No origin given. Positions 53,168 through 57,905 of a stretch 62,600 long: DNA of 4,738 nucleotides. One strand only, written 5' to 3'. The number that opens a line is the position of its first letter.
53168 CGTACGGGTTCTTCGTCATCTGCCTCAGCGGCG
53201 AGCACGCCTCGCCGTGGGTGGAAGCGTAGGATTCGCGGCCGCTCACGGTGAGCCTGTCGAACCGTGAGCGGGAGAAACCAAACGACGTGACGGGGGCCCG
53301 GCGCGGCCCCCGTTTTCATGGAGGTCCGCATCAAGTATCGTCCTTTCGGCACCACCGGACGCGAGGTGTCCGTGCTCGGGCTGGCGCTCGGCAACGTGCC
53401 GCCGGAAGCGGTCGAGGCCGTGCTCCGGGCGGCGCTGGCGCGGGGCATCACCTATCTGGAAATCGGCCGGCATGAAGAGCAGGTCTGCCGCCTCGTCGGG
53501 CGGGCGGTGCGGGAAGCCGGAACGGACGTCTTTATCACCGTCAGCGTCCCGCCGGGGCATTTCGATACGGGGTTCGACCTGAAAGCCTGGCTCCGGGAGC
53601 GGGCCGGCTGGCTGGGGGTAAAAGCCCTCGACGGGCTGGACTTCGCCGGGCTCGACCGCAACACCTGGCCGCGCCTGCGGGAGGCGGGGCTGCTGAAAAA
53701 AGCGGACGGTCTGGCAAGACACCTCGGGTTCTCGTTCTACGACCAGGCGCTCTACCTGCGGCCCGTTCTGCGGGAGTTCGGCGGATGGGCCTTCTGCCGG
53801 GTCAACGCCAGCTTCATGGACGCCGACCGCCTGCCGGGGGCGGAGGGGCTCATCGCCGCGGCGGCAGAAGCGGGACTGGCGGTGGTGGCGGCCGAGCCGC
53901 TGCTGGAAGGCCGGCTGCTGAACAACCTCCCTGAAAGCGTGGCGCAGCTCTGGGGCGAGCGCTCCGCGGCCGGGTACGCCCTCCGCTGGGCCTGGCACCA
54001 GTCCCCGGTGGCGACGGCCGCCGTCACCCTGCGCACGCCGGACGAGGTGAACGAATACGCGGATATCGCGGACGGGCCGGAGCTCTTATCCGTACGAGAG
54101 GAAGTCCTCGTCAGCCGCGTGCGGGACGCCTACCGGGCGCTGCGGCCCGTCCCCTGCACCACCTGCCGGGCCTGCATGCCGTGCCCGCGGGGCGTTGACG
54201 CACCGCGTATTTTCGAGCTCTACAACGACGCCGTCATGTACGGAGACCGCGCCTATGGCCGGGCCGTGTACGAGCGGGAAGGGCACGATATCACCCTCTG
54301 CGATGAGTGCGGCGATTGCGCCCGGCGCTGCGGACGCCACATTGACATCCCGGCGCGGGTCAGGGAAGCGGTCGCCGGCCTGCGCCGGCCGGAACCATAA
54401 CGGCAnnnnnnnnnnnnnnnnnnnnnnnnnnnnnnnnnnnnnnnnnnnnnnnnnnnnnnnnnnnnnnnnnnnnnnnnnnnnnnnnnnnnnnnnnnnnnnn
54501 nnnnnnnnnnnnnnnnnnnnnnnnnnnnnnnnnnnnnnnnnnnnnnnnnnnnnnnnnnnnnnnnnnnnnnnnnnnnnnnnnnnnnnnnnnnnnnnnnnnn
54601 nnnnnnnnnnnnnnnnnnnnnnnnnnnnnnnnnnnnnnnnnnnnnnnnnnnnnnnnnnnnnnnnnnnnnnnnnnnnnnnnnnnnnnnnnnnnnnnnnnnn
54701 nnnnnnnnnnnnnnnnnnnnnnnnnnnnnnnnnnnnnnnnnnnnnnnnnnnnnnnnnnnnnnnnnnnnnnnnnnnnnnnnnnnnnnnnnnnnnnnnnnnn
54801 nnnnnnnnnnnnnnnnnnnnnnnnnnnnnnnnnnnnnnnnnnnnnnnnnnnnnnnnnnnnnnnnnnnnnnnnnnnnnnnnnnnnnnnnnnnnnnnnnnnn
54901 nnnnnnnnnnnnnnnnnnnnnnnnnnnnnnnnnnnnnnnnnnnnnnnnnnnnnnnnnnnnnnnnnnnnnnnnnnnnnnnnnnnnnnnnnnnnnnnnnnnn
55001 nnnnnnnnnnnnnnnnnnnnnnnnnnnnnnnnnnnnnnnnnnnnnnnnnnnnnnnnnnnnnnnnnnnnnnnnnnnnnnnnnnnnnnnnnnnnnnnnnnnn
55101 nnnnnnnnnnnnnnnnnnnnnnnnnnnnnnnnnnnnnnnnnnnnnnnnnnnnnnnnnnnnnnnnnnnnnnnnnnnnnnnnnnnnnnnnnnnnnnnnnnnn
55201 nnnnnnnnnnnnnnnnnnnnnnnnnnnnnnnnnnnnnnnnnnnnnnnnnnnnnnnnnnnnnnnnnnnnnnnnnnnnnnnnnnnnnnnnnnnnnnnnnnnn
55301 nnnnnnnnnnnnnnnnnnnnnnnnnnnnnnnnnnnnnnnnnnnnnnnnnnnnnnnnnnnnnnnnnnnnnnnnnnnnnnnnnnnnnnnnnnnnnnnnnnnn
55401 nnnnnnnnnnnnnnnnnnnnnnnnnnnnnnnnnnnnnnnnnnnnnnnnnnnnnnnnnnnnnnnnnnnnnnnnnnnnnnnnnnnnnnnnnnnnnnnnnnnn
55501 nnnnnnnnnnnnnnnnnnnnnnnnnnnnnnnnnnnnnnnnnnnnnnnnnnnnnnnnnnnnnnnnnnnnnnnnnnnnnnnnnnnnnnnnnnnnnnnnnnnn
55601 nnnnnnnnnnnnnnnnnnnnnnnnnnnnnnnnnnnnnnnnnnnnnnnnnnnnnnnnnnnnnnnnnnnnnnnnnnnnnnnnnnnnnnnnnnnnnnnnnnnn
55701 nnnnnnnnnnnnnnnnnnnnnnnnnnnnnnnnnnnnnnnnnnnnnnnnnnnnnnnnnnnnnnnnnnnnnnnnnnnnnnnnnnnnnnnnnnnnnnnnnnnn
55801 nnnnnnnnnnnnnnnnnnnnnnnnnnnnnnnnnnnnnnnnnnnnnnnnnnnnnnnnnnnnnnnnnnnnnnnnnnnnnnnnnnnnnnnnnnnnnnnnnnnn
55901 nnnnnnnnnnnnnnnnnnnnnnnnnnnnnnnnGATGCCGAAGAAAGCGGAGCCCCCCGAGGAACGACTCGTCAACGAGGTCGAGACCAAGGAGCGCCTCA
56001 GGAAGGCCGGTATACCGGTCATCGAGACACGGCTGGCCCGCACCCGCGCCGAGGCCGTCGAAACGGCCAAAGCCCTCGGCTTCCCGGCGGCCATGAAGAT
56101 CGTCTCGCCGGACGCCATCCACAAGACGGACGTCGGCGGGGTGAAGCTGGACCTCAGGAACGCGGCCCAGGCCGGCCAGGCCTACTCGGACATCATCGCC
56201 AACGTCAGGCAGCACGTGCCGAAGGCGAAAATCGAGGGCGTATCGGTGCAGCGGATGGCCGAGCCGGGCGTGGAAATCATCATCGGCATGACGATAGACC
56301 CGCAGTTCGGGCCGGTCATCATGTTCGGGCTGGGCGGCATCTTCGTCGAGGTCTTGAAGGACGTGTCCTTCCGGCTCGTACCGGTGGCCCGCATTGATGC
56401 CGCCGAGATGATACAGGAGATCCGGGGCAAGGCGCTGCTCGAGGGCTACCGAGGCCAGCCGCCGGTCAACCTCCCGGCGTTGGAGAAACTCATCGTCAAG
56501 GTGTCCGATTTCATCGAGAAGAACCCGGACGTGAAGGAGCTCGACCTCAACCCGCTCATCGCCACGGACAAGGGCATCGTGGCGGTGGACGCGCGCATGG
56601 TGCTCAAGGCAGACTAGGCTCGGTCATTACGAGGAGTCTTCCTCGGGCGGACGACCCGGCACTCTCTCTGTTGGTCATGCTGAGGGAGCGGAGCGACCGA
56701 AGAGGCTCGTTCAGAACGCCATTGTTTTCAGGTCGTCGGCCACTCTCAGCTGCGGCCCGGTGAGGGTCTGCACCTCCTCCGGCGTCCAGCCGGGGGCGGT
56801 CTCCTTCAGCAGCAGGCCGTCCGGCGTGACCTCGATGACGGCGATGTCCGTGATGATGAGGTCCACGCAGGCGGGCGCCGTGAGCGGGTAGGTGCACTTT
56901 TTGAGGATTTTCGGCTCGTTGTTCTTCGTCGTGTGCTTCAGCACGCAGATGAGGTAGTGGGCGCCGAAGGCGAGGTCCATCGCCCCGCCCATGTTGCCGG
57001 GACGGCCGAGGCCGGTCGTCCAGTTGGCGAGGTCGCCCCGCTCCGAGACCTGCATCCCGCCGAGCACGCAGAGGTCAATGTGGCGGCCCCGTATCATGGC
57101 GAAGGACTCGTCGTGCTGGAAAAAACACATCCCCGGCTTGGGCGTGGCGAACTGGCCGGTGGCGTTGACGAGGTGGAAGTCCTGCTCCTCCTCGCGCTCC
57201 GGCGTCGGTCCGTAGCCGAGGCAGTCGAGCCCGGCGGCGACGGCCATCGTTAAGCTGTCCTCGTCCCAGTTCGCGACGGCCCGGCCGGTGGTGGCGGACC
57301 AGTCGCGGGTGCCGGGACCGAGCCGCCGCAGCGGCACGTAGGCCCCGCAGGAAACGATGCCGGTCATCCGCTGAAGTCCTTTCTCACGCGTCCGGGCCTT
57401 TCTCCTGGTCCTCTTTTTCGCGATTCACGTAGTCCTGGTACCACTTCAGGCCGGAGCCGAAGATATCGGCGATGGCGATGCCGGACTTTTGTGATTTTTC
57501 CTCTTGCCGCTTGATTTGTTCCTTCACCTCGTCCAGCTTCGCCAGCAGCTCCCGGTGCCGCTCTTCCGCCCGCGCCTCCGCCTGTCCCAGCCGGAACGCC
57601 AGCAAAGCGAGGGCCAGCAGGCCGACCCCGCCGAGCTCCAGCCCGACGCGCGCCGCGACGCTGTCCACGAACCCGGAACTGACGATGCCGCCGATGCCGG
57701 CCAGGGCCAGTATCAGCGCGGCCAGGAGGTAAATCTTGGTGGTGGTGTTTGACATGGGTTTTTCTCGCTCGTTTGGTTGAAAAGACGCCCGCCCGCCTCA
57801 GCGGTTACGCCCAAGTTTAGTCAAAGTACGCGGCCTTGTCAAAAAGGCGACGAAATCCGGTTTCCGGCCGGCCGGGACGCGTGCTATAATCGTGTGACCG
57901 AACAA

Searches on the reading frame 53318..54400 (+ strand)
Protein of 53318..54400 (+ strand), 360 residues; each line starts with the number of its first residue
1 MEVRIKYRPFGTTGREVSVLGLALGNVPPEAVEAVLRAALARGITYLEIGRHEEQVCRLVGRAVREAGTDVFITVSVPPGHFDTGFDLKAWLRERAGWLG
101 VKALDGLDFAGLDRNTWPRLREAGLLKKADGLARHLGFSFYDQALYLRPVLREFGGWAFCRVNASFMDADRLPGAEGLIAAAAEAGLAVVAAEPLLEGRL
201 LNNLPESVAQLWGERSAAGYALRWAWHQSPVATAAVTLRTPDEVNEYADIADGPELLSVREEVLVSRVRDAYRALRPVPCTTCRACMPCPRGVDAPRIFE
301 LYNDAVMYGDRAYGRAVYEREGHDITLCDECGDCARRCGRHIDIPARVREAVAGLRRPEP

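Call 15: search_protein_families(library=pfam, proteins=[window:53318-54400:+], max_evalue=0.0001)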
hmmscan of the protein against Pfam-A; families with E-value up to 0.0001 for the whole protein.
window:53318-54400:+ (360 aa): 3 families
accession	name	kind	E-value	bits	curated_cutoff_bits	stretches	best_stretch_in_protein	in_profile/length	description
PF00248.27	Aldo_ket_red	-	3.1e-07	30.2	24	1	26-250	15-273/291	Aldo/keto reductase family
PF13187.11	Fer4_9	-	4.6e-06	27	27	1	280-341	2-50/52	4Fe-4S dicluster domain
PF13534.11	Fer4_17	-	6.7e-05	23.8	22.2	0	280-343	2-61/61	4Fe-4S dicluster domain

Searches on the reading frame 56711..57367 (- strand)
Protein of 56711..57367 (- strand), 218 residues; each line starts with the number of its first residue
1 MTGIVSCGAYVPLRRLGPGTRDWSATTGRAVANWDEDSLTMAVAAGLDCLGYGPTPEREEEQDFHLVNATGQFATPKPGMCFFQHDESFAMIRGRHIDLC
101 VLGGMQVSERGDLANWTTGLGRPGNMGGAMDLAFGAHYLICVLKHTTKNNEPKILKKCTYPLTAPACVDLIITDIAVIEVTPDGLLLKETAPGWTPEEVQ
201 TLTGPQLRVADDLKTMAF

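Call 15: search_protein_families(library=pfam, proteins=[window:56711-57367:-], max_evalue=0.0001)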
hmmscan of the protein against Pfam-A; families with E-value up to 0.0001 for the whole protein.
window:56711-57367:- (218 aa): 1 family
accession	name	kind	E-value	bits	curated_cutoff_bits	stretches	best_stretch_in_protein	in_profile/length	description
PF01144.29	CoA_trans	-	1.5e-24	87.1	23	1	40-200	46-215/217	Coenzyme A transferase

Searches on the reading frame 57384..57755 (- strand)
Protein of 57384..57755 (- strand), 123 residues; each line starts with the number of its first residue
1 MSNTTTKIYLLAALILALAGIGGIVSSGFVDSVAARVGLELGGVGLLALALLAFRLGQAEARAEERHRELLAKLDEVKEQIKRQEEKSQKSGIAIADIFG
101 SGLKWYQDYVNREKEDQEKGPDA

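Call 15: search_protein_families(library=pfam, proteins=[window:57384-57755:-], max_evalue=0.0001)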
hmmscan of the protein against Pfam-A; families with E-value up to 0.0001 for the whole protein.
window:57384-57755:- (123 aa): 0 families

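Call 63: search_protein_families(library=pfam, proteins=[window:57384-57755:-], max_evalue=0.01)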
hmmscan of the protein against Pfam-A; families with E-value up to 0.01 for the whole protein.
window:57384-57755:- (123 aa): 1 family
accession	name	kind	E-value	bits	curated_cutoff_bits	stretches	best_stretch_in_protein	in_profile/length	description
PF04888.17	SseC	-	0.0047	17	30.2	1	59-100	24-64/312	Secretion system effector C (SseC) like family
